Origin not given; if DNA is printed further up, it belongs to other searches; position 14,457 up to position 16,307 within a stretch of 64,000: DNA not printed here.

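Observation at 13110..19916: UbiD-family decarboxylase, CoA ligase, methyltransferase, TPP enzyme and HcaT-like transporter module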

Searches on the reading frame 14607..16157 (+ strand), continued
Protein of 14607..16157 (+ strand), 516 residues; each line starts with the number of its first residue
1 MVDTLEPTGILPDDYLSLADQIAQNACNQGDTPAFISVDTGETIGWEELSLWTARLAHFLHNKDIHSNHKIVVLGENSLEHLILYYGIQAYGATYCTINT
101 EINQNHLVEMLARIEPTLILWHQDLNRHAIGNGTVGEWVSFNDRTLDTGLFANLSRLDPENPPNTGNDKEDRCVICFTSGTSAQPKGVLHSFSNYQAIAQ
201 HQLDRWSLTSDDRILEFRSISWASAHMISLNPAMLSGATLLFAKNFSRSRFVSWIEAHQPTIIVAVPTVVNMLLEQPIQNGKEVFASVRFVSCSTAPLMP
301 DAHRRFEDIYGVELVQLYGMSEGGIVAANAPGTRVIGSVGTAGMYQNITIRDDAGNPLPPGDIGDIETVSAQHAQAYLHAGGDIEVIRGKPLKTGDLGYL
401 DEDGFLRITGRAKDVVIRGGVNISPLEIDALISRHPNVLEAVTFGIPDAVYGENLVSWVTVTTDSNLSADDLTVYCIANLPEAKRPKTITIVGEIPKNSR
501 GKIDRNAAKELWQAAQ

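Call 42: search_protein_families(library=ncbifam, proteins=[L083:3479-4828:-, L081:3312-4664:-, L082:6479-7846:-, L081:4773-6239:+, L081:6244-7785:+, L083:6501-7979:+, L083:9588-10832:+], max_evalue=1e-10)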
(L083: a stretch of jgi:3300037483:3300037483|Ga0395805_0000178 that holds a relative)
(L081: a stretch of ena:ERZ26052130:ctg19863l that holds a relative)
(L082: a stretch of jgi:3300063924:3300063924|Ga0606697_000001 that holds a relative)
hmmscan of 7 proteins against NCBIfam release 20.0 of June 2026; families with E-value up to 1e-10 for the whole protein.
L083:3479-4828:- (449 aa): 5 families
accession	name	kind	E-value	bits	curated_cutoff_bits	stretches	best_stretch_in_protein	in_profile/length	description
TIGR03229.1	benzo_1_2_benA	equivalog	1.3e-133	446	780.95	1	11-438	3-430/433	benzoate 1,2-dioxygenase large subunit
TIGR03228.1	anthran_1_2_A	equivalog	3.2e-104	349.1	671.9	1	10-437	2-434/438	anthranilate 1,2-dioxygenase large subunit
NF042946.1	3PPDioc_HcaE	equivalog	9.7e-60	202.8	830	1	13-438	5-430/450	3-phenylpropionate/cinnamic acid dioxygenase subunit alpha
NF041684.1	ant_diox_AndAc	equivalog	6.7e-37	127.1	750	1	23-228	22-227/418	anthranilate 1,2-dioxygenase large subunit AndAc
NF058607.1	GlBtMonoOxGbcA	equivalog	2e-26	92.4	670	1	11-231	22-231/420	glycine betaine monooxygenase oxygenase subunit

L081:3312-4664:- (450 aa): 5 families
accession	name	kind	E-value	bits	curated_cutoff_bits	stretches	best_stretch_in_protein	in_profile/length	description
TIGR03229.1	benzo_1_2_benA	equivalog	5.1e-135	450.7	780.95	1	12-441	3-432/433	benzoate 1,2-dioxygenase large subunit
TIGR03228.1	anthran_1_2_A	equivalog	1.8e-99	333.4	671.9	1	14-438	5-434/438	anthranilate 1,2-dioxygenase large subunit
NF042946.1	3PPDioc_HcaE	equivalog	3.6e-62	210.8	830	1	15-438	6-429/450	3-phenylpropionate/cinnamic acid dioxygenase subunit alpha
NF041684.1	ant_diox_AndAc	equivalog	1.1e-39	136.3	750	1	24-229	22-227/418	anthranilate 1,2-dioxygenase large subunit AndAc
NF058607.1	GlBtMonoOxGbcA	equivalog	1.4e-33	116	670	1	22-231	30-230/420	glycine betaine monooxygenase oxygenase subunit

L082:6479-7846:- (455 aa): 5 families
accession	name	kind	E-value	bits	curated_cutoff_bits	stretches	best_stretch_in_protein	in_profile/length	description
TIGR03229.1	benzo_1_2_benA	equivalog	2.7e-127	425.3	780.95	1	15-439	6-430/433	benzoate 1,2-dioxygenase large subunit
TIGR03228.1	anthran_1_2_A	equivalog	2.6e-97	326.3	671.9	1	21-441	11-437/438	anthranilate 1,2-dioxygenase large subunit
NF042946.1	3PPDioc_HcaE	equivalog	1e-60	206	830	1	25-444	15-435/450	3-phenylpropionate/cinnamic acid dioxygenase subunit alpha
NF041684.1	ant_diox_AndAc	equivalog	8.4e-41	139.9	750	1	25-224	22-223/418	anthranilate 1,2-dioxygenase large subunit AndAc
NF058607.1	GlBtMonoOxGbcA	equivalog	1e-32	113.1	670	1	19-233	26-232/420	glycine betaine monooxygenase oxygenase subunit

L081:4773-6239:+ (488 aa): 7 families
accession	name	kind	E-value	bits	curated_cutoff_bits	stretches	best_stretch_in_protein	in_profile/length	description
TIGR00148.1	TIGR00148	subfamily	3.9e-83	279.6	244.85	1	16-438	2-425/438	UbiD family decarboxylase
TIGR02724.1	phenyl_P_beta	equivalog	5.8e-83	278.8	468.95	1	14-476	2-459/472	phenylphosphate carboxylase subunit beta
NF041204.1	VdcC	exception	4.6e-73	246.2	650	1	12-459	1-440/467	non-oxidative hydroxyarylic acid decarboxylases subunit C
TIGR03701.1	mena_SCO4490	equivalog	9.4e-58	196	495.9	1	27-423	11-414/433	menaquinone biosynthesis decarboxylase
NF041219.1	BagN_FevL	exception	2.8e-57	194.3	1000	1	9-417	14-435/502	bagremycin/ferroverdin biosynthesis UbiD family decarboxylase BagN/FevL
TIGR02723.1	phenyl_P_alpha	equivalog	5.3e-48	163.8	564.6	1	59-461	54-449/485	phenylphosphate carboxylase subunit alpha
NF008175.0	PRK10922.1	equivalog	9e-46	156.4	788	1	10-424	4-431/497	4-hydroxy-3-polyprenylbenzoate decarboxylase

L081:6244-7785:+ (513 aa): 7 families
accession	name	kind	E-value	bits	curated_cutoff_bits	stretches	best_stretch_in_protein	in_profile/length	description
NF041204.1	VdcC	exception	1.1e-52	179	650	1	20-487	3-460/467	non-oxidative hydroxyarylic acid decarboxylases subunit C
TIGR00148.1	TIGR00148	subfamily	2.2e-34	118.9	244.85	1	25-428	5-408/438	UbiD family decarboxylase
TIGR03701.1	mena_SCO4490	equivalog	1.1e-25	90.3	495.9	1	30-430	10-414/433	menaquinone biosynthesis decarboxylase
TIGR02724.1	phenyl_P_beta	equivalog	1.2e-19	70.1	468.95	1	30-476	14-453/472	phenylphosphate carboxylase subunit beta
NF008175.0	PRK10922.1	equivalog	7.3e-16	57.7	788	0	107-428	121-428/497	4-hydroxy-3-polyprenylbenzoate decarboxylase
TIGR02723.1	phenyl_P_alpha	equivalog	2.7e-14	52.7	564.6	1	39-283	30-277/485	phenylphosphate carboxylase subunit alpha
NF041219.1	BagN_FevL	exception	1.1e-13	50.5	1000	0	7-320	9-320/502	bagremycin/ferroverdin biosynthesis UbiD family decarboxylase BagN/FevL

L083:6501-7979:+ (492 aa): 7 families
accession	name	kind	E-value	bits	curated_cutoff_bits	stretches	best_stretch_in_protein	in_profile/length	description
TIGR00148.1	TIGR00148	subfamily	2.7e-75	253.7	244.85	1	41-458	26-437/438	UbiD family decarboxylase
TIGR02724.1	phenyl_P_beta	equivalog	2.4e-74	250.4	468.95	1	32-472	19-453/472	phenylphosphate carboxylase subunit beta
NF041204.1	VdcC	exception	2.1e-72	244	650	1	14-461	1-440/467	non-oxidative hydroxyarylic acid decarboxylases subunit C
NF041219.1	BagN_FevL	exception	5.4e-58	196.7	1000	1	4-421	7-437/502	bagremycin/ferroverdin biosynthesis UbiD family decarboxylase BagN/FevL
TIGR03701.1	mena_SCO4490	equivalog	6.9e-57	193.1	495.9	1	104-424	99-413/433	menaquinone biosynthesis decarboxylase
TIGR02723.1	phenyl_P_alpha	equivalog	6.4e-50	170.2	564.6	1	112-463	103-449/485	phenylphosphate carboxylase subunit alpha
NF008175.0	PRK10922.1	equivalog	3.6e-45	154.4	788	1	112-428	120-433/497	4-hydroxy-3-polyprenylbenzoate decarboxylase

L083:9588-10832:+ (414 aa): 27 families (the best 25 are shown)
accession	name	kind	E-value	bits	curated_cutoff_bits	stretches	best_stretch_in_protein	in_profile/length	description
TIGR00710.1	efflux_Bcr_CflA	subfamily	1.2e-65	222.4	200.9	1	21-399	5-381/385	Bcr/CflA family efflux MFS transporter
NF008314.0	PRK11102.1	equivalog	2e-55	188.7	303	1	19-397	8-385/396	Bcr/CflA family multidrug efflux MFS transporter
NF053813.1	MFS_TcaB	equivalog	5.7e-43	147.1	475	1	20-398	5-382/396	putative multidrug effflux MFS transporter TcaB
NF008270.1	PRK11043.1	equivalog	2.8e-42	145.2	430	1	22-398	6-376/382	purine nucleoside transporter PunC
NF008654.0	PRK11652.1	equivalog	7.4e-40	137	479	1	26-381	14-364/397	multidrug efflux MFS transporter EmrD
NF033134.0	cmlA_floR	equivalog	2.7e-33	115.9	450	1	35-397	24-382/388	CmlA/FloR family chloramphenicol efflux MFS transporter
NF041041.1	FslD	exception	6.4e-28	98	500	1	25-388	15-376/396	rhizoferrin import MFS transporter FslD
TIGR00880.1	2_A_01_02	superfamily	2.4e-25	89.3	131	1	64-197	2-139/141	multidrug resistance protein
NF007782.0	PRK10473.1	subfamily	9.5e-25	87.5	417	1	24-398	7-374/394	MdtL family multidrug efflux MFS transporter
TIGR00711.1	efflux_EmrB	subfamily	1.1e-21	77.1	230.2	1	41-208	22-188/485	DHA2 family efflux MFS transporter permease subunit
TIGR00895.1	2A0115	subfamily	3.1e-21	75.7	418.55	1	18-197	16-193/398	aromatic acid/H+ symport family MFS transporter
NF000219.1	FloR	exception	2.3e-20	73.2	700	1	33-407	26-395/404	chloramphenicol/florfenicol efflux MFS transporter FloR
NF000509.1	efflux_CmlA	exception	6e-20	72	875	1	24-401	17-389/419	CmlA family chloramphenicol efflux MFS transporter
NF012203.0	cmlB1_MFS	exception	8.6e-20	71.3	900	1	31-392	24-382/407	chloramphenicol efflux MFS transporter CmlB1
NF052292.1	efflux_CraA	equivalog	2.2e-16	59.9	725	1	30-337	24-329/409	chloramphenicol efflux MFS transporter CraA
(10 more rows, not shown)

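Call 48: find_encoding_contigs(protein=P0191, flank=8000, max_places=1)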
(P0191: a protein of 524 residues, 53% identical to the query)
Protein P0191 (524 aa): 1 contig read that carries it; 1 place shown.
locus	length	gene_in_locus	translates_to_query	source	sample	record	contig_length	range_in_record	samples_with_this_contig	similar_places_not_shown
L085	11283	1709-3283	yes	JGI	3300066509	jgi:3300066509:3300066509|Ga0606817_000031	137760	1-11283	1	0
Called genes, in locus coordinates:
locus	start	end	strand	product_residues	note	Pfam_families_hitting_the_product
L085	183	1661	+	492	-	PF20695:UbiD_N (weak), PF01977:UbiD, PF20696:UbiD_C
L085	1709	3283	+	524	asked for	PF00501:AMP-binding, PF13193:AMP-binding_C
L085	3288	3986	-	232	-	-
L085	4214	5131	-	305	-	-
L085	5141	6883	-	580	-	PF02776:TPP_enzyme_N, PF00205:TPP_enzyme_M, PF02775:TPP_enzyme_C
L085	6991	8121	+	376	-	PF01306:LacY_symp, PF03825:Nuc_H_symport, PF07690:MFS_1, PF12832:MFS_1_like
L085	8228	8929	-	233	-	PF04402:SIMPL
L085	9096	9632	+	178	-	PF00072:Response_reg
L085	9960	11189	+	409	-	-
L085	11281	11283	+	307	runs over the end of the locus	-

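Call 49: find_encoding_contigs(protein=P0204, flank=8000, max_places=1)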
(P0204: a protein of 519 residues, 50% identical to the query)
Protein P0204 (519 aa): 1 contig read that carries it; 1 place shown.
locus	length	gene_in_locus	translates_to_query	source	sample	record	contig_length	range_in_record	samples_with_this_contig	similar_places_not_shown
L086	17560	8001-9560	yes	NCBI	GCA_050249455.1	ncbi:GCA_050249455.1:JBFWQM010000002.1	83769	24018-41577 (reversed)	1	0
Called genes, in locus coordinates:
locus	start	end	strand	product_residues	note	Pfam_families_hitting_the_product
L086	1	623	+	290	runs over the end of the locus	PF02668:TauD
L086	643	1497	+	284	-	PF02668:TauD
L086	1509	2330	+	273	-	PF05721:PhyH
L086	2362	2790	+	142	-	PF04480:DUF559, PF18741:MTES_1575 (weak)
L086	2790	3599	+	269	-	PF00561:Abhydrolase_1, PF12146:Hydrolase_4, PF12697:Abhydrolase_6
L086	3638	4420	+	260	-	PF00561:Abhydrolase_1, PF12146:Hydrolase_4, PF12697:Abhydrolase_6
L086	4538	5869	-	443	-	PF00355:Rieske, PF00848:Ring_hydroxyl_A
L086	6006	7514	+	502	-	PF20695:UbiD_N, PF01977:UbiD, PF20696:UbiD_C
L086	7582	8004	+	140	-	PF04480:DUF559, PF18741:MTES_1575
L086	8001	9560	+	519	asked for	PF00501:AMP-binding, PF13193:AMP-binding_C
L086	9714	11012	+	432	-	-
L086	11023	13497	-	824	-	PF04234:CopC (faint), PF13205:Big_5, PF00353:HemolysinCabind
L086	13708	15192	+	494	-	PF08238:Sel1, PF05036:SPOR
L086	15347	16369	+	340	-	PF00149:Metallophos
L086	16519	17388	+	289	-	PF00941:FAD_binding_5, PF03450:CO_deh_flav_C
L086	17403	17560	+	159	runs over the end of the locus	PF00111:Fer2, PF01799:Fer2_2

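Call 50: find_encoding_contigs(protein=P0221, flank=8000, max_places=1)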
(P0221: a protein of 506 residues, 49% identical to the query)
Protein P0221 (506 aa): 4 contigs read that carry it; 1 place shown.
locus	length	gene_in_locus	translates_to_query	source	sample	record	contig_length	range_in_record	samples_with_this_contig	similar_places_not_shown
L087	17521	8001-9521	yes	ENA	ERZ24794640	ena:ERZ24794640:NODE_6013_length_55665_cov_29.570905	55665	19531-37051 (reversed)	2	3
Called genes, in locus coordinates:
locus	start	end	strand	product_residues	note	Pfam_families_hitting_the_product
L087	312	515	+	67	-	-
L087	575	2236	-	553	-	PF00795:CN_hydrolase, PF02540:NAD_synthase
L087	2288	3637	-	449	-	PF00355:Rieske, PF00848:Ring_hydroxyl_A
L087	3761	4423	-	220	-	-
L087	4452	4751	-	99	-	-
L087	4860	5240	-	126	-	PF02311:AraC_binding (weak), PF07883:Cupin_2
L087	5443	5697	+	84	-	-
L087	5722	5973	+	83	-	-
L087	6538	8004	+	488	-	PF20695:UbiD_N, PF01977:UbiD, PF20696:UbiD_C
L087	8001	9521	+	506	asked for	PF00501:AMP-binding, PF13193:AMP-binding_C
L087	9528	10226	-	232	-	PF04402:SIMPL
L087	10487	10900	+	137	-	PF00072:Response_reg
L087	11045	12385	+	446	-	-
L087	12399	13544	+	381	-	PF08238:Sel1, PF05036:SPOR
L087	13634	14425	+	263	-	-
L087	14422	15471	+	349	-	PF00149:Metallophos, PF12850:Metallophos_2 (weak)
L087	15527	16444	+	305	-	PF00892:EamA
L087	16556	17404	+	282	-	PF00892:EamA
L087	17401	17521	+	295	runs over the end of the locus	PF00892:EamA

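Call 51: find_encoding_contigs(protein=P0233, flank=8000, max_places=1)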
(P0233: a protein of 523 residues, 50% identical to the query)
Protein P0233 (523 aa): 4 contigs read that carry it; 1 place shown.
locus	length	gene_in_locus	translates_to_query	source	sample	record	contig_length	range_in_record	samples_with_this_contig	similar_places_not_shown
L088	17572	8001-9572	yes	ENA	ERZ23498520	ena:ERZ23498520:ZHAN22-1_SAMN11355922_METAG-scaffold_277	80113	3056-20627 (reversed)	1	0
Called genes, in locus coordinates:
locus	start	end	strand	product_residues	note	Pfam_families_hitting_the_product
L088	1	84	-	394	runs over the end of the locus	PF00988:CPSase_sm_chain, PF00117:GATase, PF07722:Peptidase_C26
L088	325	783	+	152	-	PF09424:YqeY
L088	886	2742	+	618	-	PF01807:Zn_ribbon_DnaG, PF08275:DNAG_N, PF01751:Toprim, PF13155:Toprim_2, PF13362:Toprim_3 (weak), PF13662:Toprim_4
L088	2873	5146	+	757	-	PF07382:HC2 (weak), PF03979:Sigma70_r1_1, PF00140:Sigma70_r1_2, PF04546:Sigma70_ner, PF04542:Sigma70_r2, PF04539:Sigma70_r3, PF04545:Sigma70_r4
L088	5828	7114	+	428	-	PF00067:p450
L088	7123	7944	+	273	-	PF05721:PhyH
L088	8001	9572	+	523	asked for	PF00501:AMP-binding, PF13193:AMP-binding_C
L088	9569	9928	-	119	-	PF04402:SIMPL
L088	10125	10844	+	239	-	-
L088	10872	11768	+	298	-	PF00149:Metallophos, PF12850:Metallophos_2 (weak)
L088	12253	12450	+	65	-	-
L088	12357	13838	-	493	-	PF11794:HpaB_N, PF03241:HpaB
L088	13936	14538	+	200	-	PF12802:MarR_2, PF13463:HTH_27, PF01047:MarR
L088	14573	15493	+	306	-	PF00892:EamA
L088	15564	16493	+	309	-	PF00892:EamA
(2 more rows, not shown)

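Call 53: find_related_loci(query=A1, collection=metagenome_contigs, flank=8000)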
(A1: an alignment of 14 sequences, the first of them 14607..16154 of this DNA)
Query A1 (516 aa) in metagenome_contigs; peptide patterns used: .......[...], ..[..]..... (x = any residue, [..] = any of these).
599 stretches matched a pattern (row limit reached: there are more); 494 encode a relative of the query (tblastn E <= 1e-3); the best 80 are kept; 80 distinct loci.
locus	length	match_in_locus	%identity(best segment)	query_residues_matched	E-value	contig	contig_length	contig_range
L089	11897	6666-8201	81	5-516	0e+0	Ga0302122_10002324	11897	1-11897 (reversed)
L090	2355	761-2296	80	5-516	0e+0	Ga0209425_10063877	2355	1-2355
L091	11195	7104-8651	73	1-516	0e+0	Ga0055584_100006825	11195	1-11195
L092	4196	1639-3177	72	1-513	0e+0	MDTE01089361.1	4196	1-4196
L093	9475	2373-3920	72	1-516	0e+0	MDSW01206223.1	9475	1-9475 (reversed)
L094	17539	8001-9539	71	1-513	0e+0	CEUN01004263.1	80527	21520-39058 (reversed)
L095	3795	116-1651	66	1-512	0e+0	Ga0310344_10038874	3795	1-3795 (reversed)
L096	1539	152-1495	75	1-448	0e+0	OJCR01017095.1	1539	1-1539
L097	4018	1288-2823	60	1-513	0e+0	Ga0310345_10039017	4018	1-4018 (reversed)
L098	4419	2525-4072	62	1-516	0e+0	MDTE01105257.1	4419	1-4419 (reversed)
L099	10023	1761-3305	62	1-514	0e+0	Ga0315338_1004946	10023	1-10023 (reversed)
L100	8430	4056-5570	61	1-504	0e+0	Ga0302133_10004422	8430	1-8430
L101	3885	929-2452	59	7-515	0e+0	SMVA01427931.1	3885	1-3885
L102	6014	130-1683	58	1-516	0e+0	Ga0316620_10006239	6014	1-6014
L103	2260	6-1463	61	30-513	0e+0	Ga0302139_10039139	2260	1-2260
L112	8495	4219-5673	50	37-516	2e-158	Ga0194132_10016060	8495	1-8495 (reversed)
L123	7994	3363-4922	49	15-512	2e-148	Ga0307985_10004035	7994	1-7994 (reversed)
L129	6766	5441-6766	53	12-445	1e-139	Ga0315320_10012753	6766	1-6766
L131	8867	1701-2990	52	7-429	1e-135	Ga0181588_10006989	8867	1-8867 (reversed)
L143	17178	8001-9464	41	31-512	1e-116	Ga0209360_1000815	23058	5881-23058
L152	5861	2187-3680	40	18-513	3e-114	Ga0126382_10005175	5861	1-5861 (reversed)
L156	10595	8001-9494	39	18-514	7e-113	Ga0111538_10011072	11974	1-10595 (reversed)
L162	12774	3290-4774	39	22-513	3e-112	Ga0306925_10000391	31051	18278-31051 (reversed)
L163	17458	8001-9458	39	31-513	4e-112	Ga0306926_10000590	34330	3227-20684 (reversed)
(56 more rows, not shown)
